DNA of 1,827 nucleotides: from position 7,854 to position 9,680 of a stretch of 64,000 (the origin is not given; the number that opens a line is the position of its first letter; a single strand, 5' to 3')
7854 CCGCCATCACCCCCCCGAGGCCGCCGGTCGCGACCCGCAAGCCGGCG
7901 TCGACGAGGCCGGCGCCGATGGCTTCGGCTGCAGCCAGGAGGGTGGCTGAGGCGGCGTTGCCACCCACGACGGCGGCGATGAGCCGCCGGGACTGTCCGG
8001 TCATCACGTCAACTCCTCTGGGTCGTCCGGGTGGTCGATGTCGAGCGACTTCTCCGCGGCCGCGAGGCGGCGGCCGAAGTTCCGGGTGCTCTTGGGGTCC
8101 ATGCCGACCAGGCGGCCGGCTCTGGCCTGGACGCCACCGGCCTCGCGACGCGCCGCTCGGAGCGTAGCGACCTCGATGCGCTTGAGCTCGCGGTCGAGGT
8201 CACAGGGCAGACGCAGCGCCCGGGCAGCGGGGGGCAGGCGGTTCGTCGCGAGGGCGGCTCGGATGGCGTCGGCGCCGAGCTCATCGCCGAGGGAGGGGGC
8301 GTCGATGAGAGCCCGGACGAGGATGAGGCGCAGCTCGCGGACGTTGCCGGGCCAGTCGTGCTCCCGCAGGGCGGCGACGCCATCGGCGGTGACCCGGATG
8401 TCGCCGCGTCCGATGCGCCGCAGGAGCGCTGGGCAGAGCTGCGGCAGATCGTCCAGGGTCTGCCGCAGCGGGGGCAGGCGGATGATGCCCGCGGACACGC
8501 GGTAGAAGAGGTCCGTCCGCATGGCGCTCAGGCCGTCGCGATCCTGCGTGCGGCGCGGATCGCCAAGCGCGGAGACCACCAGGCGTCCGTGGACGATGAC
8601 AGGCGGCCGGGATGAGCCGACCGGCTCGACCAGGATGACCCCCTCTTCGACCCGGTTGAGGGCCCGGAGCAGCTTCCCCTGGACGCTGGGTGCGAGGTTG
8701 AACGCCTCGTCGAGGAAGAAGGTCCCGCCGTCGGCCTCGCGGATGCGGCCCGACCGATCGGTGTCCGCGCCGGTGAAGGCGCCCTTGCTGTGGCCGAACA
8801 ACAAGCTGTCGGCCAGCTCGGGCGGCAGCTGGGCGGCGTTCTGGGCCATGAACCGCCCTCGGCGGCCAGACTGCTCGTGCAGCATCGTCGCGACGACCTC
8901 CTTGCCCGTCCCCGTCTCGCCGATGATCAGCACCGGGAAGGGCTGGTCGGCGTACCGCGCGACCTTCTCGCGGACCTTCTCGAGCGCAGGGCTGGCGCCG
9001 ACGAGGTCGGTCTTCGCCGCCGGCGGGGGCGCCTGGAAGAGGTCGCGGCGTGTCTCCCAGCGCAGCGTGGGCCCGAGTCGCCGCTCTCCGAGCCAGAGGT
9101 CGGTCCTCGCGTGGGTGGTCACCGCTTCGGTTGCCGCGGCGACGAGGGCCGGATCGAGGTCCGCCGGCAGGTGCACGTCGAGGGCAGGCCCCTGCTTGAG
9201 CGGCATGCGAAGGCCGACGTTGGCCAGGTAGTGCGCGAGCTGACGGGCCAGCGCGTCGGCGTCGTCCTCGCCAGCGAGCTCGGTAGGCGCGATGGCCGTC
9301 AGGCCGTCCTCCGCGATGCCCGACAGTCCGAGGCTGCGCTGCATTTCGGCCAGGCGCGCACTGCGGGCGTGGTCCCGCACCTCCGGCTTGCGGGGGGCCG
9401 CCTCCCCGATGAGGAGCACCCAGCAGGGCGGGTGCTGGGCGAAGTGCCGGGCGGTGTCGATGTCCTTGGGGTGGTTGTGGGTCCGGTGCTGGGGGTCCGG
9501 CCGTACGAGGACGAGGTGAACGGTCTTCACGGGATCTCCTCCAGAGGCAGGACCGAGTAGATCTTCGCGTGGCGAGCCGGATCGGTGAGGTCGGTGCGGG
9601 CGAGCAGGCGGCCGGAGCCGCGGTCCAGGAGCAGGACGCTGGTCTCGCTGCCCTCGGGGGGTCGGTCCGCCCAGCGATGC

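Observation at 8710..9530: bEBP with an uncharacterised ~230-aa N-terminal sensory domain located mid-operon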

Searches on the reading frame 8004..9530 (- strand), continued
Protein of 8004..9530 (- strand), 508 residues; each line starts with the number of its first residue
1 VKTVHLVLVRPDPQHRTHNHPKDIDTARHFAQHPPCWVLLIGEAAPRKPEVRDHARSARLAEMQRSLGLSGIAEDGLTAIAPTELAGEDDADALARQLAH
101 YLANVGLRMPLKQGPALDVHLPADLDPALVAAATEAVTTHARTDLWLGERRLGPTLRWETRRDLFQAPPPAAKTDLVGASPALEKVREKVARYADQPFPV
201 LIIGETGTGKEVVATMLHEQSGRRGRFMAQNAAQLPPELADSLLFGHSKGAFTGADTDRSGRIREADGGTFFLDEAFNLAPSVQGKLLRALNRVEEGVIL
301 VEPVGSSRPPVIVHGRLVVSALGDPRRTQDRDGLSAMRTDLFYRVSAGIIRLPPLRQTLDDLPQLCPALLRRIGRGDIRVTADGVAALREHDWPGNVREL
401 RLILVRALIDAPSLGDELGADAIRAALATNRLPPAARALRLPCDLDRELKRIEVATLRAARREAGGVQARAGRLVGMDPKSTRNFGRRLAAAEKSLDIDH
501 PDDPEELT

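Call 86: search_protein_families(library=pfam, alignment_id=A6, max_evalue=1)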
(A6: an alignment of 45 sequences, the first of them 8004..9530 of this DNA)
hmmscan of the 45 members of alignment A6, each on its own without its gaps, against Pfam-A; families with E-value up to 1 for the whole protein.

A. member 1, window:8004-9530:- (508 aa): 7 families
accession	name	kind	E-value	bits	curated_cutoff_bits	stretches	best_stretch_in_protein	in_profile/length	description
PF00158.32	Sigma54_activat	-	9.6e-42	143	20.2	1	176-347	1-164/168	Sigma-54 interaction domain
PF14532.12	Sigma54_activ_2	-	8.7e-13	49.1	25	1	177-304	1-96/138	Sigma-54 interaction domain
PF25601.1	AAA_lid_14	-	5.3e-09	36.2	27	1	357-430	2-77/87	AAA+ ATPase lid domain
PF07728.20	AAA_5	-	1.1e-06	29.2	22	1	199-295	1-94/139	AAA domain (dynein-related subfamily)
PF13191.12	AAA_16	-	0.1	13.5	32.6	1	183-243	9-73/167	AAA ATPase domain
PF01078.27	Mg_chelatase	-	0.12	12.2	20.3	0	253-291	91-130/207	Magnesium chelatase, subunit ChlI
PF12775.13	AAA_7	-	0.38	10.7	25.8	1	193-219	29-55/181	P-loop containing dynein motor region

B. families by the number of members that match (of 45 scanned): 25 families
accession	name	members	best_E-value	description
PF00158.32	Sigma54_activat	45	3.3e-46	Sigma-54 interaction domain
PF14532.12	Sigma54_activ_2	45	7.7e-18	Sigma-54 interaction domain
PF25601.1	AAA_lid_14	45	2.8e-17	AAA+ ATPase lid domain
PF07728.20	AAA_5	44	2.9e-09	AAA domain (dynein-related subfamily)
PF01078.27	Mg_chelatase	39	7.2e-07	Magnesium chelatase, subunit ChlI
PF13191.12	AAA_16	35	0.0001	AAA ATPase domain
PF12775.13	AAA_7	31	0.00072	P-loop containing dynein motor region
PF02954.25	HTH_8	20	9.7e-05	Bacterial regulatory protein, Fis family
PF13401.12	AAA_22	18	0.025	AAA domain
PF20720.3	nSTAND3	10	0.094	Novel STAND NTPase 3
PF07724.20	AAA_2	7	0.017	AAA domain (Cdc48 subfamily)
PF00004.35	AAA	6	0.00016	ATPase family associated with various cellular activities (AAA)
PF20030.5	bpMoxR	4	0.078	MoxR domain in the MoxR-vWA-beta-propeller ternary systems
PF06414.18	Zeta_toxin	3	0.13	Zeta toxin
PF13245.12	AAA_19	2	0.056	AAA domain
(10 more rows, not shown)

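Call 93: search_protein_families(library=padloc, proteins=[window:8004-9530:-], max_evalue=0.001)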
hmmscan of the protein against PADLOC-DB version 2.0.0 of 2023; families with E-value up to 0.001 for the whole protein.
window:8004-9530:- (508 aa): 3 families
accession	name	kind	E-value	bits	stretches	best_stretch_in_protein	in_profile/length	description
PDLC01995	RtcR_PspF2--CARF_AAA_HTH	-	1.1e-68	230.5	1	168-481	161-470/481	-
PDLC01994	RtcR_PspF1--CARF_AAA_HTH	-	1.1e-43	148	1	175-483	161-462/468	-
PDLC01993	RtcR--CARF_AAA_HTH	-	2.2e-28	97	1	188-405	197-416/523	-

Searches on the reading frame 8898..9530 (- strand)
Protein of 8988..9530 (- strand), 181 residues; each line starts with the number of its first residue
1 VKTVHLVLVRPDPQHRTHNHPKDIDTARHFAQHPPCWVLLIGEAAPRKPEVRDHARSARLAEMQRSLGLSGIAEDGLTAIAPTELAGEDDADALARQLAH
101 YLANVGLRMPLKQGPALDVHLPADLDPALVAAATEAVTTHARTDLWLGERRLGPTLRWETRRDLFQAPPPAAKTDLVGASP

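Call 7: find_homologous_proteins(query=window:8988-9530:-, max_evalue=0.01)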
Query seq(181 aa) (181 aa): 1 proteins with E <= 0.01 among 874 candidates.
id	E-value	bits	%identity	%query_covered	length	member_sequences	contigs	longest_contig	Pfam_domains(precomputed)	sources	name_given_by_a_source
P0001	1.5e-66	242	86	73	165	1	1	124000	-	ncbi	ncbi:MAG: hypothetical protein R3F60_22040 [bacterium]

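Call 17: search_protein_families(library=pfam, proteins=[window:9006-9530:-], max_evalue=10)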
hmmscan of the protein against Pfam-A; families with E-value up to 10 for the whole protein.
window:9006-9530:- (175 aa): 0 families

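Call 18: search_protein_representatives(protein=window:9006-9530:-)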
Query: 175 residues. Proteins with E-value up to 0.001 (for the whole library): 10; up to 1e-10: 5; up to 1e-30: 2. The best 10 are listed.
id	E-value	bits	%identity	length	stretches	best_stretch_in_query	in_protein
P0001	1.7e-67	243.1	85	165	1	1-136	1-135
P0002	1.2e-34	136.2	47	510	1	4-171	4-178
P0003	1.4e-18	83.8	40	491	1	2-172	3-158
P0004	2.1e-15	73.6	39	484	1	4-175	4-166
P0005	9.9e-12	61.6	34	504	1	6-162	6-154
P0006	7.0e-10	55.6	36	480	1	6-168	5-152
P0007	1.3e-09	54.6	40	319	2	4-80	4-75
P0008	2.7e-07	47.2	31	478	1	80-171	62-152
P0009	4.6e-05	39.9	47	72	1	4-46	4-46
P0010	2.9e-04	37.3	33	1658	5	102-136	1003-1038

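Call 23: find_homologous_proteins(query=A2, max_evalue=0.01)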
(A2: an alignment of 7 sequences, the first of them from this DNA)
Query A2 (7 sequences) (171 aa, profile of the alignment): 2 proteins with E <= 0.01 among 6786 candidates.
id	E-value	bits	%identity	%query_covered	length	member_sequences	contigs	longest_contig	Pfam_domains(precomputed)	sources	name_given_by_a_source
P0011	3.8e-44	169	26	96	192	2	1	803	-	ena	-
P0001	3.0e-36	143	86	77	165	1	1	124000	-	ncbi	ncbi:MAG: hypothetical protein R3F60_22040 [bacterium]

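Call 24: search_solved_structures(query=A2, max_evalue=10)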
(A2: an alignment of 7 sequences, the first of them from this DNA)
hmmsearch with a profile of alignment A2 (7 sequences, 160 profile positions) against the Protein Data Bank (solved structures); distinct sequences matched with E-value up to 10: 0.

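Call 25: find_encoding_contigs(protein=P0001, flank=10000, max_places=4)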
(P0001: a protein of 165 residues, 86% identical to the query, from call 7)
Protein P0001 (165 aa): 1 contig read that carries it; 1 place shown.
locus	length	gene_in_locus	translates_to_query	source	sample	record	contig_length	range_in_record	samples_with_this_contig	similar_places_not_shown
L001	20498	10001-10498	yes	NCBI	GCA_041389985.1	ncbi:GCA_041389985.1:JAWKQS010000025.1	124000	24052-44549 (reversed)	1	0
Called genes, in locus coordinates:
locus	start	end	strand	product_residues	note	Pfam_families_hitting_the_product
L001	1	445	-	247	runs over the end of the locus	-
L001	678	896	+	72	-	-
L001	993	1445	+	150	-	-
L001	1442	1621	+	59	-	-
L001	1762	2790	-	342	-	-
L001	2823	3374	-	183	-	-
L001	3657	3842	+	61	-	-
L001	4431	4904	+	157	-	-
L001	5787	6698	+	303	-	PF01546:Peptidase_M20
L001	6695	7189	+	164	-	PF00797:Acetyltransf_2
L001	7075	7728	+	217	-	-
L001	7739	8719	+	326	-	-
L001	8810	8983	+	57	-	-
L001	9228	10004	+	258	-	-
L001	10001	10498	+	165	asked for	-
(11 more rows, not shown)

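Call 27: predict_structure(alignment_id=A1)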
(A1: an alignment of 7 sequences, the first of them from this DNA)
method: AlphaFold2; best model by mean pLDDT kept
length: 211 residues; sequences in the alignment: 7
mean_pLDDT: 77.0   pTM: 0.69
mean pLDDT of the five models: 77.0, 73.3, 72.0, 71.2, 65.8
residues with pLDDT >= 90: 83; 70-90: 61; 50-70: 34; < 50: 33
segments of 3 or more residues with pLDDT < 50: 158-161, 167-178, 200-211
pLDDT, mean of each block of 10 residues (from residue 1): 90 87 95 94 71 86 89 85 80 89 91 93 90 87 90 59 46 43 62 53 42 36
secondary structure, 60 per line:
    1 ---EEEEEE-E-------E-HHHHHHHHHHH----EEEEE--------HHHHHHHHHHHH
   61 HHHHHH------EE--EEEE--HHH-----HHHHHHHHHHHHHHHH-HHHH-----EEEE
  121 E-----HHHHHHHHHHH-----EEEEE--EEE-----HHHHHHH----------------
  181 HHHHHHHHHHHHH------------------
elements in order: E4-9 H21-31 E36-40 H49-66 E77-80 H91-106 H108-111 E117-121 H127-137 E143-147 E150-152 H158-164 H181-193

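Call 34: find_related_loci(query=A3, collection=genome_contigs, flank=10000)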
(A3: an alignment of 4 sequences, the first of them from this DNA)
Query A3 (171 aa) in genome_contigs; peptide patterns used: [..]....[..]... (x = any residue, [..] = any of these).
23 stretches matched a pattern; 4 encode a relative of the query (tblastn E <= 1e-3); 4 distinct loci.
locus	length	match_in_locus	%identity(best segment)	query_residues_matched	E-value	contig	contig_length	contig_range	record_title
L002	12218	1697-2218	54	1-170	2e-56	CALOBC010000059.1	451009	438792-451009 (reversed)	MAG: Myxococcota bacterium isolate LOGT_bin.0087 genome assembly, contig: contig_21912, whole genome shotgun sequence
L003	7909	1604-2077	53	1-169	2e-45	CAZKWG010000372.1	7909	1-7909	MAG TPA_asm: uncultured Enterobacterales bacterium isolate SRP287051_co1_191 genome assembly, contig: NODE_11490_length_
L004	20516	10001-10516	52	1-168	9e-44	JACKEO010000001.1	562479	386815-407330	MAG: Alphaproteobacteria bacterium isolate HK-STAS-MYXO-36 HK-STAS-MYXO-36_1, whole genome shotgun sequence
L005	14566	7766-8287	56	1-170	7e-56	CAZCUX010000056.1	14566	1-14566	MAG TPA_asm: uncultured Enterobacterales bacterium isolate SRP319275_co3_91 genome assembly, contig: NODE_4457_length_14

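Call 40: fold_search(model_id=the predicted structure, library=pdb)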
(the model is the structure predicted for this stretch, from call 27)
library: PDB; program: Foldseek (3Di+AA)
matches with E <= 10: 1005; with E <= 0.001: 0
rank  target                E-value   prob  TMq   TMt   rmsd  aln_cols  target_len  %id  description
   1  3fh0_B                1.0e-02  0.99  0.37  0.54   5.4       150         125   17  Crystal structure of putative universal stress protein KPN_01444 - ATPase (released 2008-12-23)
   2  6va9                  1.1e-02  0.66  0.27  0.17   7.9       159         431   12  Crystal structure of glucose-6-phosphate dehydrogenase R393H mutant in complex with catalytic NADP+ (released 2021-01-27)
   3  4egf_A                1.2e-02  0.80  0.28  0.24   7.3       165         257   19  Crystal structure of a L-xylulose reductase from Mycobacterium smegmatis (released 2012-05-02)
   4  6llw_B                1.2e-02  0.94  0.36  0.21   6.0       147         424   10  Crystal Structure of Fagopyrum esculentum M UGT708C1 complexed with UDP (released 2020-08-05)
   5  6va8                  1.4e-02  0.75  0.29  0.18   7.6       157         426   11  Crystal structure of glucose-6-phosphate dehydrogenase F381L mutant in complex with catalytic NADP+ (released 2021-01-27)
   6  6e07_C                1.4e-02  0.66  0.27  0.14   7.8       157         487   12  Crystal structure of Canton G6PD in complex with structural NADP (released 2018-07-25)
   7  2bhl_A                1.4e-02  0.60  0.27  0.15   8.0       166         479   11  X-RAY STRUCTURE OF HUMAN GLUCOSE-6-PHOSPHATE DEHYDROGENASE (DELETION VARIANT) COMPLEXED WITH GLUCOSE-6-PHOSPHATE (released 2005-04-25)
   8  7cyw                  1.5e-02  0.85  0.30  0.17   8.0       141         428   11  Crystal structure of a flavonoid C-glucosyltrasferase from Fagopyrum esculentum (FeCGTa) complexed with BrUTP (released 2020-09-23)
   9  6va7                  1.5e-02  0.60  0.27  0.17   7.9       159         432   12  Crystal structure of glucose-6-phosphate dehydrogenase P396L mutant in complex with catalytic NADP+ (released 2021-01-27)
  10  8jh1_B                1.7e-02  0.97  0.33  0.17   5.5       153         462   14  Crystal Structure of the Csm6 Y161A mutant from Thermus thermophilus HB8 in complex with cyclic-tetraadenylate (cA4) (released 2023-12-13)
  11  2bh9                  1.9e-02  0.47  0.26  0.14   7.3       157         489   12  X-RAY STRUCTURE OF A DELETION VARIANT OF HUMAN GLUCOSE 6-PHOSPHATE DEHYDROGENASE COMPLEXED WITH STRUCTURAL AND COENZYME  (released 2005-04-25)
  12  6va0                  2.0e-02  0.57  0.27  0.17   7.8       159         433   12  Crystal structure of glucose-6-phosphate dehydrogenase W509A mutant in complex with catalytic NADP+ (released 2021-01-27)
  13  6d24_A                2.1e-02  0.54  0.27  0.15   7.4       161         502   10  Trypanosoma cruzi Glucose-6-P Dehydrogenase in complex with G6P (released 2018-05-02)
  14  7aip_A                2.4e-02  0.91  0.38  0.12   5.7       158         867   13  Structure of Human Potassium Chloride Transporter KCC1 in NaCl (Reference Map) (released 2021-06-02)
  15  6vaq                  2.4e-02  0.63  0.30  0.18   7.2       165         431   11  Crystal structure of glucose-6-phosphate dehydrogenase V394L mutant in complex with catalytic NADP+ (released 2021-01-27)
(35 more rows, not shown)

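Call 52: find_encoding_contigs(protein=P0004, flank=10000, max_places=1)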
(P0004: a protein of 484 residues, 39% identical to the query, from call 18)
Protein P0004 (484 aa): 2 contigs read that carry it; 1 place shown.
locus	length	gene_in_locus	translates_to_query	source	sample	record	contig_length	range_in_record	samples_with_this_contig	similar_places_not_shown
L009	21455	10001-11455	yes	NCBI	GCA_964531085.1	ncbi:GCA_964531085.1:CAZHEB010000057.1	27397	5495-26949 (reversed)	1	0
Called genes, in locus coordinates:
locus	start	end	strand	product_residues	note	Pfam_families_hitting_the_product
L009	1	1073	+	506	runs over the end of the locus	?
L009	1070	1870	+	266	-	PF04555:XhoI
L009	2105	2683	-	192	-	-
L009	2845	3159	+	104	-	-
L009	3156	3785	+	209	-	PF13521:AAA_28, PF13671:AAA_33 (weak), PF02223:Thymidylate_kin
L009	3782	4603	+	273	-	PF05721:PhyH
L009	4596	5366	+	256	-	PF05721:PhyH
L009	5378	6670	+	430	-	PF01546:Peptidase_M20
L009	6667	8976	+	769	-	PF00797:Acetyltransf_2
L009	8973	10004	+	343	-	-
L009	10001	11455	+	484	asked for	PF00158:Sigma54_activat, PF14532:Sigma54_activ_2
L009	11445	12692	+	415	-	PF03446:NAD_binding_2 (weak), PF03721:UDPG_MGDP_dh_N, PF00984:UDPG_MGDP_dh, PF03720:UDPG_MGDP_dh_C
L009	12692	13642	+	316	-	PF00106:adh_short (weak), PF01073:3Beta_HSD, PF01370:Epimerase, PF02719:Polysacc_synt_2, PF04321:RmlD_sub_bind, PF05368:NmrA, PF13460:NAD_binding_10, PF16363:GDP_Man_Dehyd, +1 more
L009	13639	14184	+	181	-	PF02481:DNA_processg_A (faint), PF18306:LDcluster4, PF03641:Lysine_decarbox (weak)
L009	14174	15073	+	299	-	PF01522:Polysacc_deac_1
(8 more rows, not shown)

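Call 71: search_protein_families(library=pfam, proteins=[L004:3494-3810:+], max_evalue=1)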
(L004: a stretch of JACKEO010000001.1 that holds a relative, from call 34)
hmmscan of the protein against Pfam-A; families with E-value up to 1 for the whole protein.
L004:3494-3810:+ (105 aa): 0 families

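Call 98: search_protein_families(library=padloc, proteins=[window:9018-9530:-], max_evalue=10)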
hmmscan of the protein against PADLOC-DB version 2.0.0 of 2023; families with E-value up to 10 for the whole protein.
window:9018-9530:- (171 aa): 1 family
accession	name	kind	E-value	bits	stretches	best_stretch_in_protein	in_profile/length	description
PDLC02018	Effector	-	0.03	11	1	77-148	122-188/498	SAVED_peptidaseM48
